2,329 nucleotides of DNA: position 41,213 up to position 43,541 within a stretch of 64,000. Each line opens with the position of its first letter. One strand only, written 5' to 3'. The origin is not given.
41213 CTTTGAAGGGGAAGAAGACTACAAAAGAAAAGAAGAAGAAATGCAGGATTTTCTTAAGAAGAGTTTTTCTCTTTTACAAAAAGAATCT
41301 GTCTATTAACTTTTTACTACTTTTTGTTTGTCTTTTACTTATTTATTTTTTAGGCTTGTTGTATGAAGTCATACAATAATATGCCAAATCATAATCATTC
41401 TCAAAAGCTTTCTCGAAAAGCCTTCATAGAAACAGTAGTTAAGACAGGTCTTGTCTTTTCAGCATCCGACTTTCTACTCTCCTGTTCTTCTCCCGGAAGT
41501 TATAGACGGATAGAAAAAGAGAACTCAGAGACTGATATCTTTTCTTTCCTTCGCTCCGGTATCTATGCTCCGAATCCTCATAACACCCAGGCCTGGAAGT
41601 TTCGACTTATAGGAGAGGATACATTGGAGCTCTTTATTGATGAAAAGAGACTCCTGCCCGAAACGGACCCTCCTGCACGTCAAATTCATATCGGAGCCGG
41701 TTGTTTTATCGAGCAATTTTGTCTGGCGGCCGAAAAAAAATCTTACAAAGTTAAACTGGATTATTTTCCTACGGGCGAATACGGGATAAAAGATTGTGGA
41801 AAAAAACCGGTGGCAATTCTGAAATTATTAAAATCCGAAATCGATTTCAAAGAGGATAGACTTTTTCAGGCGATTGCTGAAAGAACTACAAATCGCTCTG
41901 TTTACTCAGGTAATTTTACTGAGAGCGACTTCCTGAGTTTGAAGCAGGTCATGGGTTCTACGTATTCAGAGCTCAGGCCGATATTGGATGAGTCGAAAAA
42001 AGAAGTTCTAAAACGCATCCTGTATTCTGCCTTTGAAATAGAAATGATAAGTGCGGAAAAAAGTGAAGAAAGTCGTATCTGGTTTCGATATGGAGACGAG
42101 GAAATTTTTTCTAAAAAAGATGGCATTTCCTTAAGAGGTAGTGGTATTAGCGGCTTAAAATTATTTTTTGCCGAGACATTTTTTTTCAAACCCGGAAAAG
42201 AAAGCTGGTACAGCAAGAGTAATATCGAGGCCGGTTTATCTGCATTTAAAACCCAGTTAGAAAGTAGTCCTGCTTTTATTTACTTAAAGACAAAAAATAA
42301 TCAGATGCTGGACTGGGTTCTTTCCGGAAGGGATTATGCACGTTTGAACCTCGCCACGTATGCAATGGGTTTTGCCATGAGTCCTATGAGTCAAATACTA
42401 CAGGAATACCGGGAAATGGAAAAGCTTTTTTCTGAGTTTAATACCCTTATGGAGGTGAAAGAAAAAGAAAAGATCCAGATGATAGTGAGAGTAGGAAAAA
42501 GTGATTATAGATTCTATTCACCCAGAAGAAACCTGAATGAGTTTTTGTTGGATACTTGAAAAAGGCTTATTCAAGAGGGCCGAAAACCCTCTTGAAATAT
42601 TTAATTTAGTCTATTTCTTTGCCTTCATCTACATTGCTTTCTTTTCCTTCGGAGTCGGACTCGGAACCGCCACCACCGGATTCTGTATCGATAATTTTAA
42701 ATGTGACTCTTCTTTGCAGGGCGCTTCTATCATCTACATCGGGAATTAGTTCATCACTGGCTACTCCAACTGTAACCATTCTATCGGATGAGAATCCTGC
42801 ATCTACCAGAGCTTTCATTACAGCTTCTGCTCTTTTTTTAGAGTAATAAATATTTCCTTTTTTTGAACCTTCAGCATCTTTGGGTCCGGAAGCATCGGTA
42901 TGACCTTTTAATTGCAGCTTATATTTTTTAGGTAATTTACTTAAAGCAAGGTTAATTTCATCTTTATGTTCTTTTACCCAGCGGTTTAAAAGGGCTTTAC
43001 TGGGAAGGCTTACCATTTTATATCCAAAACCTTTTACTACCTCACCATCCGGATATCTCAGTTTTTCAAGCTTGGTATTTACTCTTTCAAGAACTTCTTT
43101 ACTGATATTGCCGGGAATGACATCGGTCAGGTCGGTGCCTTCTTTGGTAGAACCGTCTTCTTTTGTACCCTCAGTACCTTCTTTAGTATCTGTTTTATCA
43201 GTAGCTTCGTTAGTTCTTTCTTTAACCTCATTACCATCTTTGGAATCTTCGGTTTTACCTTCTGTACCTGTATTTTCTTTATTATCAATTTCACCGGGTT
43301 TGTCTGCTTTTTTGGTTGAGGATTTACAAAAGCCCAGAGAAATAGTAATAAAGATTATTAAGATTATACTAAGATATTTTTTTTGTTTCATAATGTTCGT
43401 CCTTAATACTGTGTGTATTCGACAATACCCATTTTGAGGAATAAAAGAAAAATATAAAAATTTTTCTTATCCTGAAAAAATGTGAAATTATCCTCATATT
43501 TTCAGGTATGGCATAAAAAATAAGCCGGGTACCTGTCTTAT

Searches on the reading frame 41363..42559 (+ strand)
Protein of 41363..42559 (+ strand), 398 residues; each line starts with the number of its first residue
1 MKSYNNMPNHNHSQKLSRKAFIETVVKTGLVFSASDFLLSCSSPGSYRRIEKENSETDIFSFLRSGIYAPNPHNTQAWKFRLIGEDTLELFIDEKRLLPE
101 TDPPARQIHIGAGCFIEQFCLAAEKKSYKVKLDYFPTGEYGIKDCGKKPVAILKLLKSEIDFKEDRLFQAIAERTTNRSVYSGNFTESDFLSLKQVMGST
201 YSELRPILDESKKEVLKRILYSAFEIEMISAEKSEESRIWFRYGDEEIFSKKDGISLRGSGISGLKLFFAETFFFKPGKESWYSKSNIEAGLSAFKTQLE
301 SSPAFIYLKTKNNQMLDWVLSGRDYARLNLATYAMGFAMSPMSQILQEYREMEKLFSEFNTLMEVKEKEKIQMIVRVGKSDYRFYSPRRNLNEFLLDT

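Call 3: search_protein_families(library=pfam, proteins=[window:41363-42559:+], max_evalue=1)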
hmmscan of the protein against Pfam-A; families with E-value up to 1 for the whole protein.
window:41363-42559:+ (398 aa): 2 families
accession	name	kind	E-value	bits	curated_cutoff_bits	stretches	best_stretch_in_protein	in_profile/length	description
PF00881.29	Nitroreductase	-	1e-06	29.5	23.5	1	317-379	115-167/167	Nitroreductase family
PF14512.11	TM1586_NiRdase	-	0.12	12.4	27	0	52-90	153-191/215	Putative TM nitroreductase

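Call 4: search_protein_families(library=ncbifam, proteins=[window:41363-42559:+], max_evalue=1)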
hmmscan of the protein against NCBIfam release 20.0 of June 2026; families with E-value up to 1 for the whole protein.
window:41363-42559:+ (398 aa): 3 families
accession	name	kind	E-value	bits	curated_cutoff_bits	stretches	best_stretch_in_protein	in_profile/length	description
NF047509.1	Rv3131_FMN_oxido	subfamily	7.3e-66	222.8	199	1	63-395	3-319/319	Acg family FMN-binding oxidoreductase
NF011424.0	PRK14851.1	subfamily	1.9e-14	52.7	1170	1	59-346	328-608/679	hypothetical protein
NF005901.0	PRK07877.1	equivalog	1.3e-12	46.8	476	1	50-364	368-686/722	Rv1355c family protein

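Call 17: find_homologous_proteins(query=window:41363-42559:+, max_evalue=1e-10)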
Query window:41363-42559:+ (398 aa): 663 proteins with E <= 1e-10 among 4147 candidates; the best 120 are listed.
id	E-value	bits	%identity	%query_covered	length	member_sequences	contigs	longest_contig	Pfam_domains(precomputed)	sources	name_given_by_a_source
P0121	1.1e-262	889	100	100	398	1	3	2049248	PF00881.30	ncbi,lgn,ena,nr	ncbi:MAG: hypothetical protein H7A25_06095 [Leptospiraceae bacterium]|nr:hypothetical protein [Lepto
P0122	3.9e-105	370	46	96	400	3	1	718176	-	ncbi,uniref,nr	ncbi:hypothetical protein EHO61_02630 [Leptospira fluminis]|uniref:Nitroreductase n=1 Tax=Leptospira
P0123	8.8e-105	369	47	96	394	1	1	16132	PF00881.30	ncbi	-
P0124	8.3e-104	366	46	96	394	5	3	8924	-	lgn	-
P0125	8.5e-102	359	46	96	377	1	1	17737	PF00881.30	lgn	-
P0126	1.3e-101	358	47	96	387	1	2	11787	-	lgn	-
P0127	1.3e-101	358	47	94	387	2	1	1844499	-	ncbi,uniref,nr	ncbi:hypothetical protein LEP1GSC058_3845 [Leptospira fainei serovar Hurstbridge str. BUT 6]|uniref:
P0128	1.7e-101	358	45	96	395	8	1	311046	PF00881.30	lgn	-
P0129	3.4e-100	354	45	96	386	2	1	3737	PF00881.30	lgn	-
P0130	7.1e-100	353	46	95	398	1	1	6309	PF00881.30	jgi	jgi:hypothetical protein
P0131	1.2e-99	352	47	96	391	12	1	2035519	-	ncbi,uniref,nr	ncbi:hypothetical protein EHQ52_05385 [Leptospira koniambonensis]|uniref:Nitroreductase n=1 Tax=Lept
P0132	1.6e-99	351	46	96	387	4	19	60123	-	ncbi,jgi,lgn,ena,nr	ncbi:MAG TPA: hypothetical protein PK079_21505 [Leptospiraceae bacterium]|nr:hypothetical protein [L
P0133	1.9e-99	351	46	96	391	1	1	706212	-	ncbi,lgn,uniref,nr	ncbi:Acg family FMN-binding oxidoreductase [Leptospira dzoumogneensis]|uniref:Nitroreductase n=1 Tax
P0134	2.4e-99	351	46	96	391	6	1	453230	-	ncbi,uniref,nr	ncbi:hypothetical protein CH365_08650 [Leptospira neocaledonica]|uniref:Nitroreductase n=1 Tax=Lepto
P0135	3.7e-99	350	45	95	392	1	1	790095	-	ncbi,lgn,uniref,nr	ncbi:Acg family FMN-binding oxidoreductase [Leptospira sarikeiensis]|uniref:Nitroreductase n=1 Tax=L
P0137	8.7e-99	349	46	96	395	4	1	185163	-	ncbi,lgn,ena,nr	ncbi:MAG: hypothetical protein H7A24_14675 [Leptospiraceae bacterium]|nr:hypothetical protein [Lepto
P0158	1.6e-90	322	41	96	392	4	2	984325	PF00881.30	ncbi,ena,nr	ncbi:MAG: nitroreductase family protein [Leptospiraceae bacterium]|nr:nitroreductase family protein 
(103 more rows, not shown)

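Call 19: find_related_loci(query=A1, collection=genome_contigs, flank=10000)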
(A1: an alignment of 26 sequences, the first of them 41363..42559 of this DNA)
Query A1 (398 aa) in genome_contigs; peptide patterns used: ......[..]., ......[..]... (x = any residue, [..] = any of these).
600 stretches matched a pattern (row limit reached: there are more); 584 encode a relative of the query (tblastn E <= 1e-3); the best 80 are kept; 80 distinct loci.
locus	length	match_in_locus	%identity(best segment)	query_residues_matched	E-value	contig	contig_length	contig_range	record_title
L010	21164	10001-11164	44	16-396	1e-107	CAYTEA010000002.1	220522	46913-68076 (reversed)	MAG TPA_asm: uncultured Leptospiraceae bacterium isolate binchicken_co16_363 genome assembly, contig: NODE_59_length_220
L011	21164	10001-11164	44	16-396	1e-107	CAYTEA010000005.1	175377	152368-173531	MAG TPA_asm: uncultured Leptospiraceae bacterium isolate binchicken_co16_363 genome assembly, contig: NODE_101_length_17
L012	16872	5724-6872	45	16-396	7e-106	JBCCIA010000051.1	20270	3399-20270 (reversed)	MAG: Spirochaetota bacterium isolate P01_B01_bin.8 k141_3782723_length_20270_cov_11.8220, whole genome shotgun sequence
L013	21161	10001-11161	45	16-395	3e-105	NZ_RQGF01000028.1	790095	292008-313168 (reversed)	Leptospira sarikeiensis strain 201702455 contig_0001, whole genome shotgun sequence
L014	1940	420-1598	42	8-395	5e-106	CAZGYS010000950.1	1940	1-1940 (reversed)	MAG TPA_asm: uncultured Leptospiraceae bacterium isolate SRP135972_co2_44 genome assembly, contig: NODE_143853_length_19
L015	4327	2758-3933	41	14-398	2e-98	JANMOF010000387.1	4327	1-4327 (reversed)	MAG: Leptospiraceae bacterium isolate OTE_58_metabat_203 OTE_58_k141_3100745, whole genome shotgun sequence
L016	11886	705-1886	40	12-395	4e-89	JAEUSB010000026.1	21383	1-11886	MAG: Leptospirales bacterium isolate new MAG-292 k141_3699678, whole genome shotgun sequence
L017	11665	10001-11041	41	48-396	2e-87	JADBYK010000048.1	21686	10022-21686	MAG: Cytophagales bacterium isolate M037S2SP1A04QC M037S2_48, whole genome shotgun sequence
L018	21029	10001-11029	38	54-396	3e-85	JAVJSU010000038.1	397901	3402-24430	MAG: Aggregatilineales bacterium isolate G1-WW12-24 k141_87784, whole genome shotgun sequence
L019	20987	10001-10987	45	66-396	6e-85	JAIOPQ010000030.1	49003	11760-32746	MAG: Spirochaetia bacterium isolate LakeFargette_0920_ALND_MAG_49_9 LacPavin_0920_ALND_scaffold_205646, whole genome sho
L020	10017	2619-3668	37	48-396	3e-82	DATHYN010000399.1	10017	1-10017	MAG TPA_asm: Anaerolineae bacterium isolate SMAG_U16212 k141_696439, whole genome shotgun sequence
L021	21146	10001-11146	39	16-394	3e-82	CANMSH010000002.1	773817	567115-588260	uncultured Flavobacteriaceae bacterium isolate 2-853-G.fasta genome assembly, contig: NODE_2, whole genome shotgun seque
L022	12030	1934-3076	39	23-396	1e-81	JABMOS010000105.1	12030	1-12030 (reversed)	MAG: Candidatus Neomarinimicrobiota bacterium isolate bin.81 k141_4977792, whole genome shotgun sequence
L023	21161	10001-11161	39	14-397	8e-80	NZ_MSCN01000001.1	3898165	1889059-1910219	Polaribacter porphyrae strain NBRC 108759 scaffold00001, whole genome shotgun sequence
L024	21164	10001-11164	37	16-396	7e-79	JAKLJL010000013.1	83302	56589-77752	MAG: Bacteroidetes bacterium isolate MAG.504 MAG.504-NODE_13_length_83302_cov_14.389462, whole genome shotgun sequence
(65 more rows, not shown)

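Call 21: find_encoding_contigs(protein=P0137, flank=6000, max_places=1)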
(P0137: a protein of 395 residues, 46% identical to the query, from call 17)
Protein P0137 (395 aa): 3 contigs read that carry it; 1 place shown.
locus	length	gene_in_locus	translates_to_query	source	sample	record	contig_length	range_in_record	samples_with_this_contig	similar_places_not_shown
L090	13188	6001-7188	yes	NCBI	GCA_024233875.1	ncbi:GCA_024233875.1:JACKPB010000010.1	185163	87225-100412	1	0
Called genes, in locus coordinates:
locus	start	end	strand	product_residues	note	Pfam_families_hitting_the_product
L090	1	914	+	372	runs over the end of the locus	PF01814:Hemerythrin (weak)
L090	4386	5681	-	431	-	PF02550:AcetylCoA_hydro, PF13336:AcetylCoA_hyd_C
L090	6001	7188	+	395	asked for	-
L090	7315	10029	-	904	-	PF00311:PEPcase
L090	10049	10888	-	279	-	PF00106:adh_short, PF13561:adh_short_C2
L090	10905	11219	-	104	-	PF01047:MarR (weak)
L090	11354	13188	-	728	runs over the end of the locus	PF10070:DabA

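Call 22: find_encoding_contigs(protein=P0127, flank=6000, max_places=1)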
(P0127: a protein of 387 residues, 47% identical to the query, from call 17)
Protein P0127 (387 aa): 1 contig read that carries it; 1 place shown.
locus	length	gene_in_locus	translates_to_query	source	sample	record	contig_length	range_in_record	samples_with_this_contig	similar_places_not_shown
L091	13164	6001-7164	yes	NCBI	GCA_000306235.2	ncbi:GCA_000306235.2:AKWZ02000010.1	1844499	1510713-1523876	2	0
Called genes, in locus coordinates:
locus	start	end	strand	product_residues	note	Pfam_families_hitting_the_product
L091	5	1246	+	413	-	PF27860:OMP_Lepto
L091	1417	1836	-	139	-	PF08818:DUF1801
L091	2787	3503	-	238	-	PF13176:TPR_7 (faint), PF12895:ANAPC3 (faint), PF13371:TPR_9 (faint), PF13424:TPR_12 (faint), PF13429:TPR_15 (faint), PF14559:TPR_19 (faint), PF13428:TPR_14 (faint), PF23914:TPR_CcmH_CycH (weak), +5 more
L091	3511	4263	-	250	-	PF01975:SurE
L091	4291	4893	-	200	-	-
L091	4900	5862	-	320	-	PF00574:CLP_protease (weak), PF25145:NfeD1b_N (weak), PF01343:Peptidase_S49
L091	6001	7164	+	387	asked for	-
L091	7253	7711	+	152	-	-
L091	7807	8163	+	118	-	-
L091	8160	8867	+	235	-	PF00753:Lactamase_B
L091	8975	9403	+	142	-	PF13160:DUF3995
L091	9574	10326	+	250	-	PF04909:Amidohydro_2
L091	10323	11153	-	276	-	PF00106:adh_short, PF08659:KR (weak), PF13561:adh_short_C2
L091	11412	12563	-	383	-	PF13384:HTH_23, PF13518:HTH_28, PF26109:WHD_BrxR (faint), PF13011:LZ_Tnp_IS481, PF13551:HTH_29 (weak), PF13565:HTH_32, PF00665:rve, PF13683:rve_3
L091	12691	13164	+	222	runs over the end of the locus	PF01451:LMWPc (faint)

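Call 23: find_encoding_contigs(protein=P0158, flank=6000, max_places=1)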
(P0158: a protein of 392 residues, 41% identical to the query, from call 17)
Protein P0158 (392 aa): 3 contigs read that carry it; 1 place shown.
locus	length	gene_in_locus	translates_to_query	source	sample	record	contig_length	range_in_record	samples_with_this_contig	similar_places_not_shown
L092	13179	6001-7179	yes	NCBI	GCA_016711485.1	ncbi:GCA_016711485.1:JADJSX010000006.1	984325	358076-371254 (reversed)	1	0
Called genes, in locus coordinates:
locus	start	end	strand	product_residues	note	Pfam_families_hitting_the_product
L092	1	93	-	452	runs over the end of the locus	PF00071:Ras (faint), PF01926:MMR_HSR1, PF02421:FeoB_N, PF00009:GTP_EFTU, PF01926:MMR_HSR1, PF02421:FeoB_N, PF04548:AIG1 (weak), PF14714:KH_dom-like, +6 more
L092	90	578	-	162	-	PF01668:SmpB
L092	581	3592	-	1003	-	PF07726:AAA_3 (weak), PF07728:AAA_5, PF17867:AAA_lid_7 (faint), PF07728:AAA_5 (weak)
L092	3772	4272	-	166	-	PF07600:DUF1564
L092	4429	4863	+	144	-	-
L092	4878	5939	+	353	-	PF12833:HTH_18, PF00165:HTH_AraC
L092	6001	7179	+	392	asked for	PF00881:Nitroreductase (faint)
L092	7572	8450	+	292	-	-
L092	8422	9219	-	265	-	-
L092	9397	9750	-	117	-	PF06821:Ser_hydrolase, PF00561:Abhydrolase_1 (weak), PF12146:Hydrolase_4 (weak)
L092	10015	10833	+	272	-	-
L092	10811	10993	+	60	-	-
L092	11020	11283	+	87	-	-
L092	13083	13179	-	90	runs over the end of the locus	PF09827:CRISPR_Cas2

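Call 30: search_protein_families(library=padloc, proteins=[window:41363-42559:+], max_evalue=0.1)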
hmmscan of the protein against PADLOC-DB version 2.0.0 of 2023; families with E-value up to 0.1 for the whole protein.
window:41363-42559:+ (398 aa): 0 families

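Call 31: search_solved_structures(query=window:41363-42559:+, max_evalue=0.001, show_alignments=1)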
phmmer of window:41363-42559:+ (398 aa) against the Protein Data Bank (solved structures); distinct sequences matched with E-value up to 0.001: 1.
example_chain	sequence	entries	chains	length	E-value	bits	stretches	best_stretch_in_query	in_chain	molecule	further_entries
2ymv_A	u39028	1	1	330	0.00015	24.1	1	66-137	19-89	ACG NITROREDUCTASE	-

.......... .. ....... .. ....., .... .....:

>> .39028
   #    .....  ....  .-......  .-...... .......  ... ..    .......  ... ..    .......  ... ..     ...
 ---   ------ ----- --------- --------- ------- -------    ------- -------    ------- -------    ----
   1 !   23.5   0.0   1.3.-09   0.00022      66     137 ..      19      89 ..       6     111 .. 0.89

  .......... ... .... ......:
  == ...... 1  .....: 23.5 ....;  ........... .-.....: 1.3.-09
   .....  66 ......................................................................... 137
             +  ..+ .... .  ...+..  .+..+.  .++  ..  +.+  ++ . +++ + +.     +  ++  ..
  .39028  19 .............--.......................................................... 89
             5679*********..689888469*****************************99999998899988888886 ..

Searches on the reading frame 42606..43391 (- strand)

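Call 3: search_protein_families(library=pfam, proteins=[window:42606-43391:-], max_evalue=1)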
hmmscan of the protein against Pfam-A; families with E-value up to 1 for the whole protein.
window:42606-43391:- (261 aa): 4 families
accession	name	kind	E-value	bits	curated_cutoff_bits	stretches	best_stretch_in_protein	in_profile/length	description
PF00691.25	OmpA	-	1.1e-08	35.7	27.2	1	150-216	24-85/98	OmpA family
PF01456.22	Mucin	-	0.024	15.1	34.7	1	10-86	6-83/143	Mucin-like glycoprotein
PF22251.1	PFF1_TM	-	0.064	13.2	32.3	1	10-86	105-183/300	Vacuolar membrane protease, transmembrane domain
PF02535.28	Zip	-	0.26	10.9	35.1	1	7-89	83-164/323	ZIP Zinc transporter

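Call 4: search_protein_families(library=ncbifam, proteins=[window:42606-43391:-], max_evalue=1)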
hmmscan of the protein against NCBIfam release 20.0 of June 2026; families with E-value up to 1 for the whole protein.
window:42606-43391:- (261 aa): 31 families (the best 25 are shown)
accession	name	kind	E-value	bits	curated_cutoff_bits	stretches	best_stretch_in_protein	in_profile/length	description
NF047653.1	OMPLoa22Lepto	equivalog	6.1e-43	146.6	300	1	70-235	18-182/183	OmpA family outer membrane lipoprotein Loa22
NF006285.1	PRK08457.1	equivalog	1.5e-10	41.3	250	1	144-233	143-230/253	flagellar motor protein MotB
NF053611.1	YiaD_Gzip_OmpA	equivalog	3.1e-08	33.6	175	1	143-232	121-205/206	YiaD family glycine zipper/OmpA-like lipoprotein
NF006548.1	PRK09041.1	equivalog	1e-07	31.5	277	1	36-235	77-275/287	flagellar motor protein MotB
NF005273.1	PRK06778.1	equivalog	7.3e-07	28.9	383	1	39-233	76-267/297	putative lateral flagellar export/assembly protein LafU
NF033763.1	exchanger_TraB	exception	8e-07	27.4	700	1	145-240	413-504/522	outer membrane exchange protein TraB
NF053612.1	anchor_PA1041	equivalog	2.1e-06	27.8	250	1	135-233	142-235/236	PA1041 family peptidoglycan-binding anchor lipoprotein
NF053613.1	OMP_toxin_LptF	equivalog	7.5e-06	25.8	400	1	169-234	179-246/256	lipotoxin F family OmpA-related lipoprotein LptF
NF053585.1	OMP_LP_YfiB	equivalog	1.3e-05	25.1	128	1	158-221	89-146/163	outer membrane lipoprotein YfiB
NF007804.1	PRK10510.1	equivalog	1.6e-05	24.4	307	1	166-230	147-213/219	OmpA family lipoprotein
TIGR02802.1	Pal_lipo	equivalog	2.1e-05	24.5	125.35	1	154-218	29-87/104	peptidoglycan-associated lipoprotein Pal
NF053607.1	CHU_0125_OmpA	equivalog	4.4e-05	22.2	620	1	158-235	564-638/639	CHU_0125 family OmpA-like outer membrane integrity protein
NF045787.1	OmpABordt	equivalog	6.3e-05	22.7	200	1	167-236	121-192/194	outer membrane protein OmpA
TIGR03350.1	type_VI_ompA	equivalog_domain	0.0001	22.2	139.8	1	156-229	60-133/137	type VI secretion system protein TssL, long form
NF052230.1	T9SS_PorE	exception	0.00024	19.5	600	1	170-211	554-595/648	PorE family type IX secretion system protein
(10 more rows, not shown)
